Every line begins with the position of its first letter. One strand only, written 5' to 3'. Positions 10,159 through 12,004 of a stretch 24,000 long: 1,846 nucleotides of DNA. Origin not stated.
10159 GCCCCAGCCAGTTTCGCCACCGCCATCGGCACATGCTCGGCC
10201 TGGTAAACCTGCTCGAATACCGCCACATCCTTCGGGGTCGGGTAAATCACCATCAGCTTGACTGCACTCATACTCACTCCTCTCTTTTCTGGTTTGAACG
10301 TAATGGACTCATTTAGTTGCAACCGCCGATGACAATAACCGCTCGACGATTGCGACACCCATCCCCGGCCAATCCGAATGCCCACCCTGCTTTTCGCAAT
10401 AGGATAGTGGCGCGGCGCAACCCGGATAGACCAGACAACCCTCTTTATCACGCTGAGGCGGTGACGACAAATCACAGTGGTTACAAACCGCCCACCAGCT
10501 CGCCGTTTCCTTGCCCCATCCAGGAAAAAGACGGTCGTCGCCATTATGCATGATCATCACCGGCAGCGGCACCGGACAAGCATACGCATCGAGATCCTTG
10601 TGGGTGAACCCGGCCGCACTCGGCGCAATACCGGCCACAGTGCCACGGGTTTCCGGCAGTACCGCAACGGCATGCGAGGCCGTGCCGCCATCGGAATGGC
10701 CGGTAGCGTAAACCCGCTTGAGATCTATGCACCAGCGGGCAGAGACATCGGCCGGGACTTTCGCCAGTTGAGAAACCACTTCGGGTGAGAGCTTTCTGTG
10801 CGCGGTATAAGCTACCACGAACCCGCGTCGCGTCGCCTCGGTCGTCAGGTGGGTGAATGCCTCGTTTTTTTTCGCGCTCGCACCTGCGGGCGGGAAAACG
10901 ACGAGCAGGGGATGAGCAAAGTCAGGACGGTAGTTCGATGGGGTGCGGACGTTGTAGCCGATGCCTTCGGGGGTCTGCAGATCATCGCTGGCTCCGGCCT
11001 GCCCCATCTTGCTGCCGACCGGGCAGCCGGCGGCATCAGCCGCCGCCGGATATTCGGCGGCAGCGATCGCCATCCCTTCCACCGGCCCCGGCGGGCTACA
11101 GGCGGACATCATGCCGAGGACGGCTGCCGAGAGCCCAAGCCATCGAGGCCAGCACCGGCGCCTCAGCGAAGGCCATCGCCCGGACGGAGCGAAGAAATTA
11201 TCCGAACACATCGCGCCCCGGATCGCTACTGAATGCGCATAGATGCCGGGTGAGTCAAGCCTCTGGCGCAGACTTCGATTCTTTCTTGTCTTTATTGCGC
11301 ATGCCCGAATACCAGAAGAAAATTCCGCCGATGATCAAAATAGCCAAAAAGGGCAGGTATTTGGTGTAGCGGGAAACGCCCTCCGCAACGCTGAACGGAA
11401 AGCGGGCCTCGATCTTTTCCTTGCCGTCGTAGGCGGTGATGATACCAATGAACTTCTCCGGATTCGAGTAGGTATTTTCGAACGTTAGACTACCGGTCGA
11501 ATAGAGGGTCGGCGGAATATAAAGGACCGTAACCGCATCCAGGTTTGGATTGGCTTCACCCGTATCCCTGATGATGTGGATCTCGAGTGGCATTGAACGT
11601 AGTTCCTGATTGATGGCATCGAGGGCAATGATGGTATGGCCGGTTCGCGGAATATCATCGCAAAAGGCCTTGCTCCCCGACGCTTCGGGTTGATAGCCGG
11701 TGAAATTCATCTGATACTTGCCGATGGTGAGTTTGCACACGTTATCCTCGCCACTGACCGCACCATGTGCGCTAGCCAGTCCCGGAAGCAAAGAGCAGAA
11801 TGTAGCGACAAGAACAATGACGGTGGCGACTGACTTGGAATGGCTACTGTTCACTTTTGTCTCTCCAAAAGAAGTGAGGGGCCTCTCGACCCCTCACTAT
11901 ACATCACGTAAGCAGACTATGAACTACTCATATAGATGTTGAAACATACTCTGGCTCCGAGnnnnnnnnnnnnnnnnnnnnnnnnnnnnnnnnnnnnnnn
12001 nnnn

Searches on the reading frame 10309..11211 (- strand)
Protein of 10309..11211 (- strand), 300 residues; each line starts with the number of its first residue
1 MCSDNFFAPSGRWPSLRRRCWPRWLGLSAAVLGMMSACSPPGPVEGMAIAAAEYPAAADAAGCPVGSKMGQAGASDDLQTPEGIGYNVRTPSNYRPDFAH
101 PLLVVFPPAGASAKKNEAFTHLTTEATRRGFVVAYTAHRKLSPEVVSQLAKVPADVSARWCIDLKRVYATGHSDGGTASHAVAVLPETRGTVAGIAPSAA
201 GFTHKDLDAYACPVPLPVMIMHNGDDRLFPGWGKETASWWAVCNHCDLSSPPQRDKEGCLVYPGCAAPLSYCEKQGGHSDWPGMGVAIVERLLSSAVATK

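Call 10: search_protein_families(library=pfam, proteins=[window:10309-11211:-], max_evalue=0.01)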
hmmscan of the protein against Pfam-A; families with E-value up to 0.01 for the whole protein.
window:10309-11211:- (300 aa): 0 families

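Call 14: search_protein_families(library=ncbifam, proteins=[window:10309-11211:-], max_evalue=0.01)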
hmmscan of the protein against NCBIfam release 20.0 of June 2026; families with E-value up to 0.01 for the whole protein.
window:10309-11211:- (300 aa): 2 families
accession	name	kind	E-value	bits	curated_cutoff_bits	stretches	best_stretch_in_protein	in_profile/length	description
NF050058.1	e_dPHAscl_type1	hypoth_equivalog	1.5e-09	37.7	150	1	81-212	5-152/276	extracellular catalytic domain type 1 short-chain-length polyhydroxyalkanoate depolymerase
TIGR01840.1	esterase_phb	subfamily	0.00016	21.3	107.85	1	131-210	61-141/213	PHB depolymerase family esterase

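Call 55: search_protein_families(library=pfam, proteins=[window:10309-11211:-], max_evalue=0.01)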
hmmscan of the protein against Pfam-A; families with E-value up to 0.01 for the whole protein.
window:10309-11211:- (300 aa): 0 families

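Call 73: find_homologous_proteins(query=window:10309-11211:-, max_evalue=0.00001)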
Query window:10309-11211:- (300 aa): 788 proteins with E <= 0.00001 among 8000 candidates; the best 120 are listed.
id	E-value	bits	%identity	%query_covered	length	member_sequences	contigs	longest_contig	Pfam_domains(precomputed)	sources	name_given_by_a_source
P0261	9.0e-180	615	100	89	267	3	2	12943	-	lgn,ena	-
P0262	3.3e-148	511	84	89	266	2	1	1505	-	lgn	-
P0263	7.0e-147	507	75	99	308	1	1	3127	-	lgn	-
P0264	1.2e-109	384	62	87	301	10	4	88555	-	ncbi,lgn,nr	ncbi:MAG: poly(3-hydroxybutyrate) depolymerase [Rugosibacter sp.]|nr:poly(3-hydroxybutyrate) depolym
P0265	3.0e-104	367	59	89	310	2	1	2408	-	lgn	-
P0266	9.3e-102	359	60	84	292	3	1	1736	-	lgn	-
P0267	7.1e-98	346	57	91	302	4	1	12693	-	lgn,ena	-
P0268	3.5e-94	334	56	92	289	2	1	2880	-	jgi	jgi:polyhydroxybutyrate depolymerase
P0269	4.7e-93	330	54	91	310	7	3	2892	-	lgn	-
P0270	2.1e-90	321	54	87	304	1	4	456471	-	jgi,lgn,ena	jgi:polyhydroxybutyrate depolymerase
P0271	1.4e-88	315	54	89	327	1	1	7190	-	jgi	jgi:polyhydroxybutyrate depolymerase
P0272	3.2e-88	314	54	93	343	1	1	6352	-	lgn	-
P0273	2.3e-87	311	54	83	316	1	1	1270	-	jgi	jgi:polyhydroxybutyrate depolymerase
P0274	2.4e-87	311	53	89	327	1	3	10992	-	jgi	-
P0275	3.4e-86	307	51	89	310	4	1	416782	-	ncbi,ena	-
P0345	6.9e-75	270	50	87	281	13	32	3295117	-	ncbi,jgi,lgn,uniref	ncbi:alpha/beta hydrolase family esterase [Candidatus Nitrospira inopinata]|jgi:polyhydroxybutyrate 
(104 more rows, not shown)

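Call 74: find_encoding_contigs(protein=P0345, flank=10000, max_places=2)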
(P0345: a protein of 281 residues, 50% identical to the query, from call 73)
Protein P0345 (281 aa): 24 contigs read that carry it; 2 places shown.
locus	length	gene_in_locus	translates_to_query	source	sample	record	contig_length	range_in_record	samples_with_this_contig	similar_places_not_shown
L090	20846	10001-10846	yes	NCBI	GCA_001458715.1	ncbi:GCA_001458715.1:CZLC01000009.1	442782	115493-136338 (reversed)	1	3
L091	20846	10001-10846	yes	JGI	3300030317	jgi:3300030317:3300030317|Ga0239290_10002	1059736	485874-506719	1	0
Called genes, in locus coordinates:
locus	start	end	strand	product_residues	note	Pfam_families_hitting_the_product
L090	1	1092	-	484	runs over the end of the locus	PF00202:Aminotran_3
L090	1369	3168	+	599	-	PF00009:GTP_EFTU, PF03144:GTP_EFTU_D2, PF00679:EFG_C, PF06421:LepA_C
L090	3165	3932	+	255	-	PF10502:Peptidase_S26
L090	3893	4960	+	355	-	PF00294:PfkB, PF08543:Phos_pyr_kin (weak)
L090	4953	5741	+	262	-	PF02348:CTP_transf_3, PF12804:NTP_transf_3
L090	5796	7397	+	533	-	PF06418:CTP_synth_N, PF00117:GATase, PF07722:Peptidase_C26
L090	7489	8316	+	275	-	PF00793:DAHP_synth_1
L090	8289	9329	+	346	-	PF01380:SIS, PF13580:SIS_2 (weak), PF00571:CBS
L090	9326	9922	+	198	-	PF01066:CDP-OH_P_transf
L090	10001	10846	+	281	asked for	-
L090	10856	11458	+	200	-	PF02660:G3P_acyltransf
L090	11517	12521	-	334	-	PF08240:ADH_N, PF00107:ADH_zinc_N, PF13602:ADH_zinc_N_2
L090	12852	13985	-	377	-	PF13173:AAA_14, PF13635:DUF4143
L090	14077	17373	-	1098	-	PF04313:HSDR_N, PF04851:ResIII, PF18766:SWI2_SNF2, PF22679:T1R_D3-like, PF11867:T1RH-like_C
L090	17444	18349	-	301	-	PF13310:Virulence_RhuM, PF02661:Fic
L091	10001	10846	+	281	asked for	-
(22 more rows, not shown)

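Call 75: find_encoding_contigs(protein=P0264, flank=10000, max_places=1)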
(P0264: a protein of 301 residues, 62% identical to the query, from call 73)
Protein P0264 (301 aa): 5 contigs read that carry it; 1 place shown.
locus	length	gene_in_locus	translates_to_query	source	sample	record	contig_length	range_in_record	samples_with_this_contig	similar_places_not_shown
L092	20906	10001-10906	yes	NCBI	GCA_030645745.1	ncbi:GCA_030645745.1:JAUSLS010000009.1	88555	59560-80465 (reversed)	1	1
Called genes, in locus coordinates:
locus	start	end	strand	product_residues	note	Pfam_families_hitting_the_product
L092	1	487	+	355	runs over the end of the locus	PF00793:DAHP_synth_1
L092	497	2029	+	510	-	PF13231:PMT_2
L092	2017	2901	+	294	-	PF01040:UbiA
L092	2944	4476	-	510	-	PF03023:MurJ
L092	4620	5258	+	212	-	-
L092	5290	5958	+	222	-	-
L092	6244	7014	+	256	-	PF04896:AmoC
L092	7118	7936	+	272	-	PF02461:AMO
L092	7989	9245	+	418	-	PF04744:Monooxygenase_B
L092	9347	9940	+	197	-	-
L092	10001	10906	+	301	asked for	-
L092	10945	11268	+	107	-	PF07110:EthD (weak)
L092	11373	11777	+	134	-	PF04234:CopC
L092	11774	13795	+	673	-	PF05425:CopD, PF00034:Cytochrom_C, PF13442:Cytochrome_CBB3, PF00578:AhpC-TSA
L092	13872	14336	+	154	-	-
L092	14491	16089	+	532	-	PF00488:MutS_V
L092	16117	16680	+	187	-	-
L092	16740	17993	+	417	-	PF16491:Peptidase_M48_N, PF01435:Peptidase_M48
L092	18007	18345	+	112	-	PF01329:Pterin_4a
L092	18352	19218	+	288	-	PF03193:RsgA_GTPase, PF01926:MMR_HSR1 (weak)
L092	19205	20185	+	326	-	PF13280:WYL, PF25583:WCX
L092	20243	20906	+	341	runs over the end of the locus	PF02353:CMAS, PF13489:Methyltransf_23 (weak), PF01209:Ubie_methyltran (weak), PF13847:Methyltransf_31, PF08241:Methyltransf_11, PF08242:Methyltransf_12, PF13649:Methyltransf_25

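Call 84: predict_structure(alignment_id=A3)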
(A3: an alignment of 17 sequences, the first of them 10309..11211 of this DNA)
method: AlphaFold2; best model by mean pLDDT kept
length: 300 residues; sequences in the alignment: 17
mean_pLDDT: 82.2   pTM: 0.80
mean pLDDT of the five models: 82.2, 78.7, 78.2, 78.1, 71.5
residues with pLDDT >= 90: 140; 70-90: 100; 50-70: 39; < 50: 21
segments of 3 or more residues with pLDDT < 50: 1-19
pLDDT, mean of each block of 10 residues (from residue 1): 41 45 62 60 79 74 76 94 96 91 94 90 93 96 91 95 93 88 85 84 79 90 79 87 95 89 93 79 78 67
secondary structure, 60 per line:
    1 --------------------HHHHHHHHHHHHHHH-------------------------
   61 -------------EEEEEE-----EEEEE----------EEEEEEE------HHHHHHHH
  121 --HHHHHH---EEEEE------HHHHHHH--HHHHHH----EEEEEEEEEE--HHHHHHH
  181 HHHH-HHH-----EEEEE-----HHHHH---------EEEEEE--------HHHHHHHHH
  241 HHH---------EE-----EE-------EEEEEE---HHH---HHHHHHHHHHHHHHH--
elements in order: H21-35 E74-79 E85-89 E100-106 H113-120 H123-128 E132-136 H143-149 H152-157 E162-171 H174-184 E194-198 H204-208 E218-223 H232-243 E269-274 H284-298

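Call 86: fold_search(model_id=the predicted structure, library=pdb)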
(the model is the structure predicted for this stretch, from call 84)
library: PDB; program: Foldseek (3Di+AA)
matches with E <= 10: 1695; with E <= 0.001: 947
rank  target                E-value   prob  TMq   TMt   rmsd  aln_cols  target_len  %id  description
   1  8jh8_A                1.0e-12  1.00  0.62  0.76   4.3       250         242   19  Structure-based characterization and improvement of an enzymatic activity of Acremonium alcalophilum feruloyl esterase (released 2024-04-17)
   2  9j07                  2.4e-11  1.00  0.63  0.63   5.3       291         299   18  Acetyl xylan esterase B from Aspergillus oryzae (AoAXEB), apo form (released 2025-02-05)
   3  9j08                  3.2e-11  1.00  0.57  0.57   5.7       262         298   19  Acetyl xylan esterase B from Aspergillus oryzae (AoAXEB), succinate complex form (released 2025-02-05)
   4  8daj                  9.7e-10  1.00  0.54  0.54   6.0       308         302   16  Structure and Biochemistry of a Promiscuous Thermophilic Polyhydroxybutyrate Depolymerase from Lihuaxuella thermophilia (released 2023-02-15)
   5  9byu                  3.3e-09  1.00  0.54  0.54   5.9       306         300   17  Structure and stability of an apo thermophilic esterase that hydrolyzes polyhydroxybutyrate (released 2024-11-06)
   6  3wyd_A                4.7e-09  1.00  0.50  0.75   3.1       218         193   21  C-terminal esterase domain of LC-Est1 (released 2014-11-12)
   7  8eu0_A                7.6e-09  1.00  0.53  0.59   9.0       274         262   17  Ancestral PETase 35_442 Mutant E27Q (released 2023-11-01)
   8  3doh_A                8.1e-09  1.00  0.51  0.42   4.3       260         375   16  Crystal Structure of a Thermostable Esterase (released 2009-02-17)
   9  3doh_B                1.5e-08  1.00  0.50  0.41   4.5       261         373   18  Crystal Structure of a Thermostable Esterase (released 2009-02-17)
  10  8ytw                  1.5e-08  1.00  0.50  0.59   6.6       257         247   21  Kubu-PETase from Kutzneria buriramensis (released 2025-01-15)
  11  3wyd_B                2.0e-08  1.00  0.49  0.74   4.9       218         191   23  C-terminal esterase domain of LC-Est1 (released 2014-11-12)
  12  9j8i_A                2.3e-08  1.00  0.48  0.55   9.2       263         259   16  Mutant of a deep sea bacterial PET hydrolase MtCut (released 2025-09-03)
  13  1jfr_A                3.3e-08  1.00  0.47  0.53   8.0       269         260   17  CRYSTAL STRUCTURE OF THE STREPTOMYCES EXFOLIATUS LIPASE AT 1.9A RESOLUTION: A MODEL FOR A FAMILY OF PLATELET-ACTIVATIN (released 1998-07-15)
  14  8etz                  3.5e-08  1.00  0.51  0.57   9.1       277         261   16  Ancestral PETase 35_442 Mutant E13D (released 2023-11-01)
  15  8yty                  3.9e-08  1.00  0.51  0.59   7.2       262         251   20  The M12+P185V variant of Kubu-PETase from Kutzneria buriramensis (released 2025-01-15)
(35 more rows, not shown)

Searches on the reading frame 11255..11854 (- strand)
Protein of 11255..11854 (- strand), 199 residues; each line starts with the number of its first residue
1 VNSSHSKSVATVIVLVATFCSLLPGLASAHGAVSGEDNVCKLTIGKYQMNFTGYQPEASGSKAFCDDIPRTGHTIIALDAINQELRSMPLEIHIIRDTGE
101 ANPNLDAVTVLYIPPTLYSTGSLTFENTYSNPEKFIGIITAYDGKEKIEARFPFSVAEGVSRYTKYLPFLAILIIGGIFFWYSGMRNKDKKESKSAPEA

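Call 10: search_protein_families(library=pfam, proteins=[window:11255-11854:-], max_evalue=0.01)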
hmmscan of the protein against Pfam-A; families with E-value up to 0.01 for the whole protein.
window:11255-11854:- (199 aa): 0 families

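Call 14: search_protein_families(library=ncbifam, proteins=[window:11255-11854:-], max_evalue=0.01)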
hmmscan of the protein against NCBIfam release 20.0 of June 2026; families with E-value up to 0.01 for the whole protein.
window:11255-11854:- (199 aa): 0 families

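Call 46: search_solved_structures(query=window:11255-11854:-, max_evalue=10, show_alignments=2)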
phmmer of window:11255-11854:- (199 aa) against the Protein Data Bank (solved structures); distinct sequences matched with E-value up to 10: 1.
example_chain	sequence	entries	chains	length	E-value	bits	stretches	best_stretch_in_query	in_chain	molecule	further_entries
6cpd_A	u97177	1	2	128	5.1e-19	71.9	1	37-156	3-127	PmoD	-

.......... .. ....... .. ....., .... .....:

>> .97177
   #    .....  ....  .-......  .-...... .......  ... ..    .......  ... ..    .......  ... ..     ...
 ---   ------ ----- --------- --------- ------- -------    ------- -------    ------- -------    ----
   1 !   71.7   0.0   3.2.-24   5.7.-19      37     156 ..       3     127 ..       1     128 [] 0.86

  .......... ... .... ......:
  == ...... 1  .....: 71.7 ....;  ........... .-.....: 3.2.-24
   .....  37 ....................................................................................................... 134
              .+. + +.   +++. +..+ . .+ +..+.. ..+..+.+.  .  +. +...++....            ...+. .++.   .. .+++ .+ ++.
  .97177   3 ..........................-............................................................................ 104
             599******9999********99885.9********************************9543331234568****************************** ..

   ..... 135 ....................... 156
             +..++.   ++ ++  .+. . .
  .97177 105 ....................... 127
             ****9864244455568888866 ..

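Call 88: search_protein_families(library=pfam, proteins=[window:11255-11854:-], max_evalue=10)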
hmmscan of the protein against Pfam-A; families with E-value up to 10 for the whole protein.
window:11255-11854:- (199 aa): 0 families
